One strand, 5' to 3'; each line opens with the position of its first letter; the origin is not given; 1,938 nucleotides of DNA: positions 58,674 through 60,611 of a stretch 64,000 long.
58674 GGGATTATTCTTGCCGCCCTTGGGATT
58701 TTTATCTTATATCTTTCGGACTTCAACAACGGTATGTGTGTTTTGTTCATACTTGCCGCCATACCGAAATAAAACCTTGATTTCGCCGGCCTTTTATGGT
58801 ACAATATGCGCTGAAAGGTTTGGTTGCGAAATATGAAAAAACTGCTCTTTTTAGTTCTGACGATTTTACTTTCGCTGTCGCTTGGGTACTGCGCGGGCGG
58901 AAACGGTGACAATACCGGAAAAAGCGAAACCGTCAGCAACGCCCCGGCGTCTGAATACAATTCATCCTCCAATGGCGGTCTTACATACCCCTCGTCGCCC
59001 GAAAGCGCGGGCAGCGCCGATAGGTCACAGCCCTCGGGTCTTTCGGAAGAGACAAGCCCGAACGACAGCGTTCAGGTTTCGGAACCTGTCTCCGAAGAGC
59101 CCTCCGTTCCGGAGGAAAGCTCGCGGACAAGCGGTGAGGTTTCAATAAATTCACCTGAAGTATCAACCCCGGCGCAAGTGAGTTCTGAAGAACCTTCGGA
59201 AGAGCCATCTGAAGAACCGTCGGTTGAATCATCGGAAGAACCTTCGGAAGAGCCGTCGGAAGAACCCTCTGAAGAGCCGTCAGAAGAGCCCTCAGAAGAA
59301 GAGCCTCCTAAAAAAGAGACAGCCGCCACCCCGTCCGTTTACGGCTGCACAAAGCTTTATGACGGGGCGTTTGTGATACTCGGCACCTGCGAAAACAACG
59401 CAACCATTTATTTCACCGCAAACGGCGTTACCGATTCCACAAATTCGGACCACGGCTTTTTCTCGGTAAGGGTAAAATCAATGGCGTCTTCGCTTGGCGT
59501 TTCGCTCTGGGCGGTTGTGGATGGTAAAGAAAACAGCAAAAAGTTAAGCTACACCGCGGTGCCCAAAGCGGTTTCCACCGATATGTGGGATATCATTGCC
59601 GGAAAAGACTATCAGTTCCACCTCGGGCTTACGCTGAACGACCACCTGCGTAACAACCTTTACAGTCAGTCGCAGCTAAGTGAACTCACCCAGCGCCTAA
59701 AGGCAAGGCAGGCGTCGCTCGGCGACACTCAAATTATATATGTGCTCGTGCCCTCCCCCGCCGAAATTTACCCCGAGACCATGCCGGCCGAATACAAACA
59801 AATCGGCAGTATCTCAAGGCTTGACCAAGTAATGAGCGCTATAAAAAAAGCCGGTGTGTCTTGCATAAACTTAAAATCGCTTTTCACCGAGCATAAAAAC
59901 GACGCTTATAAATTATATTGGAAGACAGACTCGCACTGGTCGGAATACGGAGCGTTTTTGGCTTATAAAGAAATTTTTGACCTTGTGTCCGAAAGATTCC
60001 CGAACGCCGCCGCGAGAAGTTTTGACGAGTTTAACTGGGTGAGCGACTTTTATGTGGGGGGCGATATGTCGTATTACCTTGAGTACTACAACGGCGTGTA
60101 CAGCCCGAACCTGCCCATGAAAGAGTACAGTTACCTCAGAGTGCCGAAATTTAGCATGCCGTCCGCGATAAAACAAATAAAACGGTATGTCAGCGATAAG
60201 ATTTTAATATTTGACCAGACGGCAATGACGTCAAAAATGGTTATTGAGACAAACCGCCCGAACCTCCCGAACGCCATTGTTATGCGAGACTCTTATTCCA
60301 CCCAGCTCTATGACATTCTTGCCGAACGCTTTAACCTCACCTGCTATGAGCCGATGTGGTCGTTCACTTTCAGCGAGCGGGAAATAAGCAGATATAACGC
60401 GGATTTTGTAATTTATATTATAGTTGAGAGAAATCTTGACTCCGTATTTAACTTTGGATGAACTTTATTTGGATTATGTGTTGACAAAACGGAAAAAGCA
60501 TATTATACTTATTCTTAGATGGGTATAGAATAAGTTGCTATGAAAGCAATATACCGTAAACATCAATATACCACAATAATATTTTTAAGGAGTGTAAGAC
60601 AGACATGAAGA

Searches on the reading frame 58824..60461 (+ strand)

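Call 49: search_protein_families(library=ncbifam, proteins=[window:58824-60461:+], max_evalue=1e-10)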
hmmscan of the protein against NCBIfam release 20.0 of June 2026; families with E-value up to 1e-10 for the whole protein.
window:58824-60461:+ (545 aa): 0 families

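Call 76: search_protein_families(library=pfam, proteins=[window:58824-60461:+], max_evalue=0.0001)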
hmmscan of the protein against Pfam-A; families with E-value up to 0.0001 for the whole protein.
window:58824-60461:+ (545 aa): 2 families
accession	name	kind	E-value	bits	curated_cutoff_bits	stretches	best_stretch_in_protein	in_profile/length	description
PF16822.11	ALGX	-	1.5e-16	61.3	26.5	1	281-415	21-158/268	SGNH hydrolase-like domain, acetyltransferase AlgX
PF04886.17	PT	-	6.4e-05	22.9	26.2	0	123-157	1-35/36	PT disordered repeat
